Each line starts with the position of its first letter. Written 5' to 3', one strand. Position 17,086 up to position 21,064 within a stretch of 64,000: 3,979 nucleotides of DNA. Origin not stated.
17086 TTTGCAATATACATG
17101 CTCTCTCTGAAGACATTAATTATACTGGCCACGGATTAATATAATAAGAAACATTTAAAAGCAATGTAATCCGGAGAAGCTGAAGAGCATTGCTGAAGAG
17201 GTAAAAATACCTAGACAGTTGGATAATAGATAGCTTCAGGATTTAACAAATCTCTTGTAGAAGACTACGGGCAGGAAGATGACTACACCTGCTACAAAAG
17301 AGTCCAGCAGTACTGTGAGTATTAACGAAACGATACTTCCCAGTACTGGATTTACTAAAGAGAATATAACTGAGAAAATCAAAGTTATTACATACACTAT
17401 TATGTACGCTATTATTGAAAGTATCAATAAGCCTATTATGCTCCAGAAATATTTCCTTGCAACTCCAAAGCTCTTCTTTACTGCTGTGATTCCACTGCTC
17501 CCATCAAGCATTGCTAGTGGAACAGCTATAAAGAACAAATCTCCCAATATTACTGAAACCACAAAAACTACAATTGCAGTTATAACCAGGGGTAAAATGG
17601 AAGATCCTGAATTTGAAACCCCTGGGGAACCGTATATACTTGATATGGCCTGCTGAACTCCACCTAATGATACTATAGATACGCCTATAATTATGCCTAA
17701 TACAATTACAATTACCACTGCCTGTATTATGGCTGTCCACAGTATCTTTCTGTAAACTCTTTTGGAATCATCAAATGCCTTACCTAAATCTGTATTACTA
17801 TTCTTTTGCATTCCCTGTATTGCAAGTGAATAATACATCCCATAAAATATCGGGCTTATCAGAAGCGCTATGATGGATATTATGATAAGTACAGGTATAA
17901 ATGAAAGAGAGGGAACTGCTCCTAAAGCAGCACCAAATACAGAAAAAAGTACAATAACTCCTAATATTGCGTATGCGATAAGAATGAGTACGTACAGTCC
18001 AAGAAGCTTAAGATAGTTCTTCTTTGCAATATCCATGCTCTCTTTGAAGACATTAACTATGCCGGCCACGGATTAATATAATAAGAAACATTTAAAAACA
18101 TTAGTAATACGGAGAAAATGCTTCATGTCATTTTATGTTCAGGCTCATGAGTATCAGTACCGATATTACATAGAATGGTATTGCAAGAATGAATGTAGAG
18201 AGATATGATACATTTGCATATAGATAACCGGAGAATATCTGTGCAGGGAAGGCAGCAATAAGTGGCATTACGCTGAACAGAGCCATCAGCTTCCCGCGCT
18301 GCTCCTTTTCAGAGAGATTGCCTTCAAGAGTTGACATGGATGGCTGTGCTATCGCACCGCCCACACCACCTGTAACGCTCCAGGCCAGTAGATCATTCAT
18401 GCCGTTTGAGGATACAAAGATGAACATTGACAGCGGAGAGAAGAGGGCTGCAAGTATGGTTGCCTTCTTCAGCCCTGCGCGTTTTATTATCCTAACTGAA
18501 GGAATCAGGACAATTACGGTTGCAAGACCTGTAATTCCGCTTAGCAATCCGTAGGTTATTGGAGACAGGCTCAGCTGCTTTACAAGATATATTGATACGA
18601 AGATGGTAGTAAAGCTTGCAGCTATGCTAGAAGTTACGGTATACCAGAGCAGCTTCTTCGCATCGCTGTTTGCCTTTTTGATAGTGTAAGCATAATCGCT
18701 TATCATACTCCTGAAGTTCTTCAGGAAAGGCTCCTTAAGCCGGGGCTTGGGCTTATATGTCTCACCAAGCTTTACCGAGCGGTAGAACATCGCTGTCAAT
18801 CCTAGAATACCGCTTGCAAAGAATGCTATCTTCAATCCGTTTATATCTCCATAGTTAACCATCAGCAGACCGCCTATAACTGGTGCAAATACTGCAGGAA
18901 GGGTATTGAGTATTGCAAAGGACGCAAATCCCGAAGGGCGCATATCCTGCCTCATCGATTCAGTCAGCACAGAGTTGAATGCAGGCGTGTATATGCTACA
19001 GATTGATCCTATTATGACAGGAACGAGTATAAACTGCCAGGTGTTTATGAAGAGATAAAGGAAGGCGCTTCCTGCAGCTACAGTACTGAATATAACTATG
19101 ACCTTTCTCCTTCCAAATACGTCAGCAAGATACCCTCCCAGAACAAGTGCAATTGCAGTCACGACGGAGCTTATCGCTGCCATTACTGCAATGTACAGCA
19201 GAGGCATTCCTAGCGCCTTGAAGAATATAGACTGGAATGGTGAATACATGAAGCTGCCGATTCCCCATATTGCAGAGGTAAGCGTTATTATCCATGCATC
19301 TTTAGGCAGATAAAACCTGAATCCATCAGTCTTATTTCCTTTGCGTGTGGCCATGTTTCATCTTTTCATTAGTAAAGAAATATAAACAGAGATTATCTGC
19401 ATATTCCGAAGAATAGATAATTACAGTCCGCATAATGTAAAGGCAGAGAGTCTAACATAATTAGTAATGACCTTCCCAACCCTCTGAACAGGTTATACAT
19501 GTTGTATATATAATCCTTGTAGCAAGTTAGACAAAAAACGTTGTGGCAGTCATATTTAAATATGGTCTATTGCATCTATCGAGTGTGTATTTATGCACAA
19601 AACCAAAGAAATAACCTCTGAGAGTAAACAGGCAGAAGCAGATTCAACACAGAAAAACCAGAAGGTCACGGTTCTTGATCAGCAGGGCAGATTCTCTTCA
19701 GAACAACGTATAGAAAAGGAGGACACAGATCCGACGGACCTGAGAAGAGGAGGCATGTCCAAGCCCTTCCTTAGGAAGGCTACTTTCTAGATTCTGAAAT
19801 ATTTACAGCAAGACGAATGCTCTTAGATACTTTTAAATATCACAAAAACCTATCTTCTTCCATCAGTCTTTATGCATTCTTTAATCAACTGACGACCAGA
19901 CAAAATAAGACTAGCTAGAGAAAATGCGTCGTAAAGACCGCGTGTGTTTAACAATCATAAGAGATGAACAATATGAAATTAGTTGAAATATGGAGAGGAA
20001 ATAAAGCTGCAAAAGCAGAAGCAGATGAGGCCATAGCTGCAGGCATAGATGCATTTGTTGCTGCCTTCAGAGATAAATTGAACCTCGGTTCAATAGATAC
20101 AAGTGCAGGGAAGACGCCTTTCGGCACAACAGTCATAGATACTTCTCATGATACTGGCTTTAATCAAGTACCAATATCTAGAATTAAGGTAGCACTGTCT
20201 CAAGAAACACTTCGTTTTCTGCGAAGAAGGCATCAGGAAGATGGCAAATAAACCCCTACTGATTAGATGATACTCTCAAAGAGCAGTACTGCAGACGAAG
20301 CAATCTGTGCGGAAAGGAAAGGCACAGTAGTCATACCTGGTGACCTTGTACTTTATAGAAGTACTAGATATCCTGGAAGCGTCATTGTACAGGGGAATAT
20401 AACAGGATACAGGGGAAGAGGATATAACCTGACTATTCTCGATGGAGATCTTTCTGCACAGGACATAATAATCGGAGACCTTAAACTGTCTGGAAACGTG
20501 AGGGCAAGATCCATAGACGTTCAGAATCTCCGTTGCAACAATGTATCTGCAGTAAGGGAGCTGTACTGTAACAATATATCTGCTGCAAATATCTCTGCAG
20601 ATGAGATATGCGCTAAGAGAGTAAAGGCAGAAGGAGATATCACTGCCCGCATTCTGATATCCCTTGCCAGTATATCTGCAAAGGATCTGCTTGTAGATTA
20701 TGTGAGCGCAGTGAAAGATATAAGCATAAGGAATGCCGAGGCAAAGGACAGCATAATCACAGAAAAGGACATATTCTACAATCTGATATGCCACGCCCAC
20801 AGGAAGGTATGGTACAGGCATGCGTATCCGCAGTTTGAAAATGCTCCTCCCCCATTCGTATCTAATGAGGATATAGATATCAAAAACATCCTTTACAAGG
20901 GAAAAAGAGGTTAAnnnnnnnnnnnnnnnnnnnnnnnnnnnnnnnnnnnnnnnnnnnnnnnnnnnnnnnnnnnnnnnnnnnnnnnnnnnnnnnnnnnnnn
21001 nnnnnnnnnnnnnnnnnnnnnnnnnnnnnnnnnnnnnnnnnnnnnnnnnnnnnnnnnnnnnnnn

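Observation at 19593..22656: Orphan five-gene cluster: two bactofilin-like beta-solenoid proteins plus two 'LPxxR' family proteins (module copy 1)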

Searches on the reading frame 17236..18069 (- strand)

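Call 86: search_protein_families(library=pfam, proteins=[window:17236-18069:-], max_evalue=0.001)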
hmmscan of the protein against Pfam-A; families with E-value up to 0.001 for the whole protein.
window:17236-18069:- (277 aa): 2 families
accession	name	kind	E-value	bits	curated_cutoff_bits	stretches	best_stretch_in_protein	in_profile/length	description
PF25231.1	DUF7847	-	6.5e-10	39.2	28.7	1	40-236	21-207/252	Domain of unknown function (DUF7847)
PF10110.14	GPDPase_memb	-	0.0005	19.3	29.6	0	161-258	164-266/321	Membrane domain of glycerophosphoryl diester phosphodiesterase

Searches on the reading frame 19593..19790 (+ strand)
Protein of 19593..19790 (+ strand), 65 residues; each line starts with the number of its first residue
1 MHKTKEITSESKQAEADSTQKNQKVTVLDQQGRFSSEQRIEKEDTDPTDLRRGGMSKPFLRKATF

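Call 4: search_protein_families(library=pfam, proteins=[window:19593-19790:+], max_evalue=1)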
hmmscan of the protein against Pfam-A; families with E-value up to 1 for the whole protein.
window:19593-19790:+ (65 aa): 2 families
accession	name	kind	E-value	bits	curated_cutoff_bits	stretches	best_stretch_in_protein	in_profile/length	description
PF14285.11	DUF4367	-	0.075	13.9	22.1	1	3-62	14-76/110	Domain of unknown function (DUF4367)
PF15576.11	DUF4661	-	0.22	11.8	27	1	10-51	66-107/253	Domain of unknown function (DUF4661)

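Call 27: search_protein_families(library=ncbifam, proteins=[window:19593-19790:+], max_evalue=1)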
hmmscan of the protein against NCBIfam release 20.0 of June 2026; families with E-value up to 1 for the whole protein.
window:19593-19790:+ (65 aa): 1 family
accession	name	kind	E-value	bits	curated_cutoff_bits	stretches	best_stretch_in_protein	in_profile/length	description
TIGR03786.1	strep_pil_rpt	domain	0.03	14.6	31.85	1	5-45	17-58/70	streptococcal pilin isopeptide linkage domain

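Call 74: search_protein_families(library=padloc, proteins=[window:19593-19790:+], max_evalue=0.01)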
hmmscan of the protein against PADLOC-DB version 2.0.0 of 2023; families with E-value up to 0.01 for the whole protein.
window:19593-19790:+ (65 aa): 0 families

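Call 75: search_protein_families(library=phrogs, proteins=[window:19593-19790:+], max_evalue=0.01)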
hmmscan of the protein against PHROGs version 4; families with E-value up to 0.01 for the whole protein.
window:19593-19790:+ (65 aa): 0 families

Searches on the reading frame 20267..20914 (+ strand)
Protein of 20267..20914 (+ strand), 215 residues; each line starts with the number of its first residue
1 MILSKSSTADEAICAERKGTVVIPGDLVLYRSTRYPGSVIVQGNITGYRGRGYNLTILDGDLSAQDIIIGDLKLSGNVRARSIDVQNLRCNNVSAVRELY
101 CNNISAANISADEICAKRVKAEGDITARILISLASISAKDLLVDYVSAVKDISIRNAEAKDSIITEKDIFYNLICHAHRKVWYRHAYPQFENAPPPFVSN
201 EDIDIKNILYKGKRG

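Call 4: search_protein_families(library=pfam, proteins=[window:20267-20914:+], max_evalue=1)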
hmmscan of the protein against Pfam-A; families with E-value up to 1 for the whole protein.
window:20267-20914:+ (215 aa): 0 families

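Call 22: find_homologous_proteins(query=A4, max_evalue=0.001)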
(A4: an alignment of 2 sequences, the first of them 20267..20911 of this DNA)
Query A4 (2 sequences) (215 aa, profile of the alignment): 19 proteins with E <= 0.001 among 1401 candidates.
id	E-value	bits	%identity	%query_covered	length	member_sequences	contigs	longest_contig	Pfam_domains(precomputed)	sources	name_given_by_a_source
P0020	3.5e-116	404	93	100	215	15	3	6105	-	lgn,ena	-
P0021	2.9e-106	372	85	100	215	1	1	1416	-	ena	-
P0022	7.3e-104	364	85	100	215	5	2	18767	-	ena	-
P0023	1.7e-100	353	82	100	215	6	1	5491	-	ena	-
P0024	9.7e-99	347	82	100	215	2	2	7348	-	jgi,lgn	-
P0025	1.1e-97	344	81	100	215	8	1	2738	-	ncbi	-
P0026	3.1e-97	343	79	100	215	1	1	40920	-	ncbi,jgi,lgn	-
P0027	1.3e-95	337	81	96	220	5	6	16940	-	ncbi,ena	-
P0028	1.3e-92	327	78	100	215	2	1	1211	-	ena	-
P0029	2.0e-58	216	34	50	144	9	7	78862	PF04519.20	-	-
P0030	3.9e-53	198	31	51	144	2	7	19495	PF04519.20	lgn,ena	-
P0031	9.0e-49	184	34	49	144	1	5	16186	PF04519.20,PF03961.20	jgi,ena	jgi:cytoskeletal protein CcmA (bactofilin family)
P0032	1.4e-45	174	26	47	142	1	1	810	PF03961.20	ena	-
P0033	9.5e-45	171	29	52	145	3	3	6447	-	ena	-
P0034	5.0e-39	152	90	43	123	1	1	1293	-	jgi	jgi:hypothetical protein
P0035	6.8e-39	152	33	51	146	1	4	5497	PF04519.20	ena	-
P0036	9.5e-34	135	31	51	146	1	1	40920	PF04519.20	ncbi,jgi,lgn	-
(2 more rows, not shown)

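Call 27: search_protein_families(library=ncbifam, proteins=[window:20267-20914:+], max_evalue=1)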
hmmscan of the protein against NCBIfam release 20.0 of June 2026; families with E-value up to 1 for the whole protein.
window:20267-20914:+ (215 aa): 0 families

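Call 60: search_solved_structures(query=A9, max_evalue=10, show_alignments=2)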
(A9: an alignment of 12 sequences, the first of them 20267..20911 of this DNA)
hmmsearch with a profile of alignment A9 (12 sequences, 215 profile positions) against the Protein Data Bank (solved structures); distinct sequences matched with E-value up to 10: 2.
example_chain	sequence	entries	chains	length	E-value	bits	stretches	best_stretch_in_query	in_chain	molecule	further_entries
5b04_E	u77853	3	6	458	0.24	14.3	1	15-85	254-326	Probable translation initiation factor eIF-2B subunit gamma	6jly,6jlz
9cuy_g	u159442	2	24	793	0.45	13.4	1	21-101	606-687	Putative tail fiber protein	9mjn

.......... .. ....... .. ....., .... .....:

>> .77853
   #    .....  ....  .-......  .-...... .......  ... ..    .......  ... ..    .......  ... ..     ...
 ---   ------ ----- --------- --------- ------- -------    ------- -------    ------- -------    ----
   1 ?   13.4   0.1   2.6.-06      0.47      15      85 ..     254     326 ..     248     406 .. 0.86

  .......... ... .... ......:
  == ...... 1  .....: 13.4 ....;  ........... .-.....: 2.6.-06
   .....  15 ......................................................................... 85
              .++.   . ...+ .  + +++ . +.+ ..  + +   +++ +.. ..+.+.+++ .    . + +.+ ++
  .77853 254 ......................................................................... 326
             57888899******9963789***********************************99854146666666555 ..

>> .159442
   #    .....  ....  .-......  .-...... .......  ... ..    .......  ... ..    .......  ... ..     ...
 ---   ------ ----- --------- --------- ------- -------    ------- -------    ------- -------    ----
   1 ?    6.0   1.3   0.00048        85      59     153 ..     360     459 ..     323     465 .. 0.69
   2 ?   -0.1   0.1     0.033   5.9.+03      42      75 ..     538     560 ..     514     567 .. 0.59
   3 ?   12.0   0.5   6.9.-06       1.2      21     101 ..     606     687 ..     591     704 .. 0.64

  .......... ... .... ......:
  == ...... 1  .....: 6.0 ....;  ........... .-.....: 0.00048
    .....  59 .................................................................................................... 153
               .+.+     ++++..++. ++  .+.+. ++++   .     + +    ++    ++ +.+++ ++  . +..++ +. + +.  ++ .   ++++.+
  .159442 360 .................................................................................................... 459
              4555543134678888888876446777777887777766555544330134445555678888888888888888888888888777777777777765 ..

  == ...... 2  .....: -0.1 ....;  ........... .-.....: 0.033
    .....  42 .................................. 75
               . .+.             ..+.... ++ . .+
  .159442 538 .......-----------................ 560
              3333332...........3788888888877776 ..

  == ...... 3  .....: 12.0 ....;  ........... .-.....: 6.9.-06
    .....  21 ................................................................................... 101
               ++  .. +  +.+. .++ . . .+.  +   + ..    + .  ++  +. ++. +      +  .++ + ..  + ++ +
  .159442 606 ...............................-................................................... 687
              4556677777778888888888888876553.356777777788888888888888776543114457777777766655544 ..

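Call 72: search_protein_families(library=pfam, alignment_id=A9, max_evalue=1)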
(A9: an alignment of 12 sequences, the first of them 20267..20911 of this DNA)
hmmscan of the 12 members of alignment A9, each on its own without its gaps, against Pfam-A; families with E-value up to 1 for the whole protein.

A. member 1, window:20267-20911:+ (215 aa): 0 families

B. families by the number of members that match (of 12 scanned): 3 families
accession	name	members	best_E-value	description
PF20597.4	pAdhesive_15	2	0.044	Putative Ice-binding-like adhesive domain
PF11322.13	DUF3124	1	0.15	Protein of unknown function (DUF3124)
PF18531.7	Polo_box_2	1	0.23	Polo box domain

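Call 74: search_protein_families(library=padloc, proteins=[window:20267-20914:+], max_evalue=0.01)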
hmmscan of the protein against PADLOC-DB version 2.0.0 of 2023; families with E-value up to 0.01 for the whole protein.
window:20267-20914:+ (215 aa): 0 families

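Call 75: search_protein_families(library=phrogs, proteins=[window:20267-20914:+], max_evalue=0.01)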
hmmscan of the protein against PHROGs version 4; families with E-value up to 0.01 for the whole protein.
window:20267-20914:+ (215 aa): 1 family
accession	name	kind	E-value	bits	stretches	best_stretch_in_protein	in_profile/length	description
phrog_4549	-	tail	0.0011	18.1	1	30-169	612-753/869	tail fiber protein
